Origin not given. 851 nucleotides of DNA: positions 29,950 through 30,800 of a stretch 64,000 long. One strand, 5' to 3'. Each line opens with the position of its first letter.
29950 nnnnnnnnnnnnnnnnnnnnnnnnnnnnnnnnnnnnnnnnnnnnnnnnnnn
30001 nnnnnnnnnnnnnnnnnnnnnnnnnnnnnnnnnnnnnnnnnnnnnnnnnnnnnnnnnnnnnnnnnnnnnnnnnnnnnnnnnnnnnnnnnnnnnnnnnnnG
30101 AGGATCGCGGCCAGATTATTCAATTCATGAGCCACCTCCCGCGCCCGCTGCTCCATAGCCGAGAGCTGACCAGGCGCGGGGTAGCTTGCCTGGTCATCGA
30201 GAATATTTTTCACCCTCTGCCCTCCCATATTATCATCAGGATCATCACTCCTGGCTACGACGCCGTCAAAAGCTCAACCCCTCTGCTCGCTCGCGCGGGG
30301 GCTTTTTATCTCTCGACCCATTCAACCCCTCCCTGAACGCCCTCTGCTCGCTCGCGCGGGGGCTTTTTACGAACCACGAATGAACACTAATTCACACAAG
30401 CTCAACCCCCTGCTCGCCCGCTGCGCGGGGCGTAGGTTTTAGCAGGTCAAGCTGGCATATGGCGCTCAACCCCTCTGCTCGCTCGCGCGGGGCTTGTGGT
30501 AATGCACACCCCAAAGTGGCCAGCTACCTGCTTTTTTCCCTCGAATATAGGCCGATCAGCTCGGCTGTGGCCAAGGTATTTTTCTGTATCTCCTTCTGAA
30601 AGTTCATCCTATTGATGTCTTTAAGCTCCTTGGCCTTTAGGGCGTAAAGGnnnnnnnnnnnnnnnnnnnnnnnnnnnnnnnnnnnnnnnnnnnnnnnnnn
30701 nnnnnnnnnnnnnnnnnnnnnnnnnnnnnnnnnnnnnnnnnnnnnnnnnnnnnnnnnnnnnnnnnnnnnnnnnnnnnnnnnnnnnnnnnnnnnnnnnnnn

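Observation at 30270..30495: Orphan CRISPR-like mini-array or tandem regulatory repeats between the hybrid kinase and the PEBP gene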

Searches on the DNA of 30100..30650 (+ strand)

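Call 21: search_rna_families(source=window, start=30100, end=30650, threshold=evalue, max_evalue=10)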
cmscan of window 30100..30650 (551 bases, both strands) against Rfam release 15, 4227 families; matches with E-value up to 10: 5.
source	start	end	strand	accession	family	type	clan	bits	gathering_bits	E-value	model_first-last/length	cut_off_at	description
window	30571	30615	-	RF00221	SNORD43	Gene; snRNA; snoRNA; CD-box;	CL00059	17.5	45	0.68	1-64/64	no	Small nucleolar RNA SNORD43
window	30594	30627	+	RF04109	mir-1305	Gene; miRNA;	-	16.1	63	3.9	26-59/83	no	mir-1305 microRNA precursor family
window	30279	30301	+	RF00502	TCV_Pr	Cis-reg;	-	14.1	40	8.7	6-28/34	no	Turnip crinkle virus (TCV) core promoter hairpin (Pr)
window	30340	30362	+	RF00502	TCV_Pr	Cis-reg;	-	14.1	40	8.7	6-28/34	no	Turnip crinkle virus (TCV) core promoter hairpin (Pr)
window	30286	30436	-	RF02421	Bp1_684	Gene; sRNA;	-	12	44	6.2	11-107/113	no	Burkholderia sRNA Bp1_Cand684_SIPHT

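Call 37: search_dna_similar(query=window:30229-30523:+, collection=phages, mode=distant, max_evalue=10, max_rows=15)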
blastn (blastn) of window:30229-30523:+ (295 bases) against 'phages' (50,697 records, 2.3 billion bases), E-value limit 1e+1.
Records with a match: 22; places in all: 22; records where one place covers at least 80% of the query: 0.
Best place of each record, by identity: 95-99% 7; 90-95% 14; 80-90% 1.
By first word of the organism name: Mycobacterium 14; Vibrio 3; Xylella 2; Bacteriophage 2; Clavibacter 1.
By host as written in the record: Mycobacterium smegmatis mc2 155 8; - 5; Mycobacterium smegmatis mc#155 3; Mycobacterium smegmatis mc2155 3; Xylella fastidiosa 2; Clavibacter michiganensis subsp. michiganensis 1.
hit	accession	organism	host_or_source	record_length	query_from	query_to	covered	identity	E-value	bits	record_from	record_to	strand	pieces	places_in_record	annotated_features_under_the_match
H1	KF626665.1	Xylella phage Sano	Xylella fastidiosa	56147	58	141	16%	95.7%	1e+0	78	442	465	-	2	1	none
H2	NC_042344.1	Xylella phage Sano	Xylella fastidiosa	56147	58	141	16%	95.7%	1e+0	78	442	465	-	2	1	none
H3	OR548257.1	Clavibacter phage 33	Clavibacter michiganensis subsp. ...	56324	58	141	16%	95.7%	1e+0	78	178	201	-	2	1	hypothetical protein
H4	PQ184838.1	Mycobacterium phage ResDef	Mycobacterium smegmatis mc#155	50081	165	193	10%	90.0%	3e+0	38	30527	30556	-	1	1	44: DNA polymerase I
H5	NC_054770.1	Mycobacterium phage Veracruz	Mycobacterium smegmatis mc#155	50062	165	193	10%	90.0%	3e+0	38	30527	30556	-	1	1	43: DNA polymerase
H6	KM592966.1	Mycobacterium phage QuinnKiro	Mycobacterium smegmatis mc2 155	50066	165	193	10%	90.0%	3e+0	38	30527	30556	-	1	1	DNA polymerase I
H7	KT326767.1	Mycobacterium phage Texage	Mycobacterium smegmatis mc2 155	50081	165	193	10%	90.0%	3e+0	38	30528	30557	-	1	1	DNA polymerase I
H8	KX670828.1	Mycobacterium phage Todacoro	Mycobacterium smegmatis mc2 155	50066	165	193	10%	90.0%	3e+0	38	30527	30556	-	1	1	DNA polymerase I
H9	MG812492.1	Mycobacterium phage Lambert1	Mycobacterium smegmatis mc2155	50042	165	193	10%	90.0%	3e+0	38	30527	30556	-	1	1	DNA polymerase I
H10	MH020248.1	Mycobacterium phage Panamaxus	Mycobacterium smegmatis mc2 155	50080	165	193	10%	90.0%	3e+0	38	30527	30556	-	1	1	42: DNA polymerase I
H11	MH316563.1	Mycobacterium phage Hookmount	Mycobacterium smegmatis mc2 155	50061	165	193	10%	90.0%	3e+0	38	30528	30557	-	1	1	44: DNA polymerase I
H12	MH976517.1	Mycobacterium phage Popcicle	Mycobacterium smegmatis mc2155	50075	165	193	10%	90.0%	3e+0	38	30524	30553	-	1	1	44: DNA polymerase I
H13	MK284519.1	Mycobacterium phage Norbert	Mycobacterium smegmatis mc2 155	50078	165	193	10%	90.0%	3e+0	38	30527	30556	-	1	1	43: DNA polymerase I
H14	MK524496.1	Mycobacterium phage Veracruz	Mycobacterium smegmatis mc#155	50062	165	193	10%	90.0%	3e+0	38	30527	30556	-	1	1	43: DNA polymerase I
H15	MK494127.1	Mycobacterium phage Noella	Mycobacterium smegmatis mc2 155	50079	165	193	10%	90.0%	3e+0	38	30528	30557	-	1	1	44: DNA polymerase I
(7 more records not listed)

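Call 38: search_dna_similar(query=window:30229-30523:+, collection=plasmids, mode=distant, max_evalue=10, max_rows=15)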
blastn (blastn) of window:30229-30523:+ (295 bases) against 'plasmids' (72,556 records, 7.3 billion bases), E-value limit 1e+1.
Records with a match: 9; places in all: 9; records where one place covers at least 80% of the query: 0.
Best place of each record, by identity: 95-99% 1; 90-95% 8.
By first word of the organism name: Pantoea 8; Sinorhizobium 1.
By predicted mobility (MOB-suite, as given by PLSDB): non-mobilizable 9.
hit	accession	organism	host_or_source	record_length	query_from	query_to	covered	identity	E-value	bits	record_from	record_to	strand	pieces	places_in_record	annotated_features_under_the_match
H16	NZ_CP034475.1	Pantoea agglomerans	food,leaf from rome apple cultivar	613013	174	205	11%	91.2%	9e-1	42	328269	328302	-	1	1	uca: urea carboxylase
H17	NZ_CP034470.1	Pantoea agglomerans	food,leaf from rome apple cultivar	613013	174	205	11%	91.2%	9e-1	42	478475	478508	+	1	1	uca: urea carboxylase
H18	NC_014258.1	Pantoea vagans C9-1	-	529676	174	205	11%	91.2%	9e-1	42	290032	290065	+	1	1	uca: urea carboxylase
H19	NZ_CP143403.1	Pantoea agglomerans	Brassica napus,cell culture,Seed,Seed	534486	174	205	11%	91.2%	9e-1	42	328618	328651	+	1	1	uca: urea carboxylase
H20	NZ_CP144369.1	Pantoea agglomerans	Single colony,sea mud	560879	174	205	11%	91.2%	9e-1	42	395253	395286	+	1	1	uca: urea carboxylase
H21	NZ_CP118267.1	Pantoea sp. Lij88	cell culture,soil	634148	174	205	11%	91.2%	9e-1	42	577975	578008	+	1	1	uca: urea carboxylase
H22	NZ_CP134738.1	Pantoea agglomerans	cell culture,Water from creek adjacent ...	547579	174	205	11%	91.2%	9e-1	42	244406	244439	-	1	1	uca: urea carboxylase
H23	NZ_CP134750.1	Pantoea agglomerans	cell culture,bulb ...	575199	174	205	11%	91.2%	9e-1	42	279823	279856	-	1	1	uca: urea carboxylase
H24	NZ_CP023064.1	Sinorhizobium sp. CCBAU 05631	G.max,nodule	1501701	165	188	8%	95.8%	3e+0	40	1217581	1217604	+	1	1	record has no annotation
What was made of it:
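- On CRISPR array: blastn of the whole spacer region against 50,697 phage and 72,556 plasmid records gave only E>=0.9 hits to the GC-rich cores (calls 37, 38).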
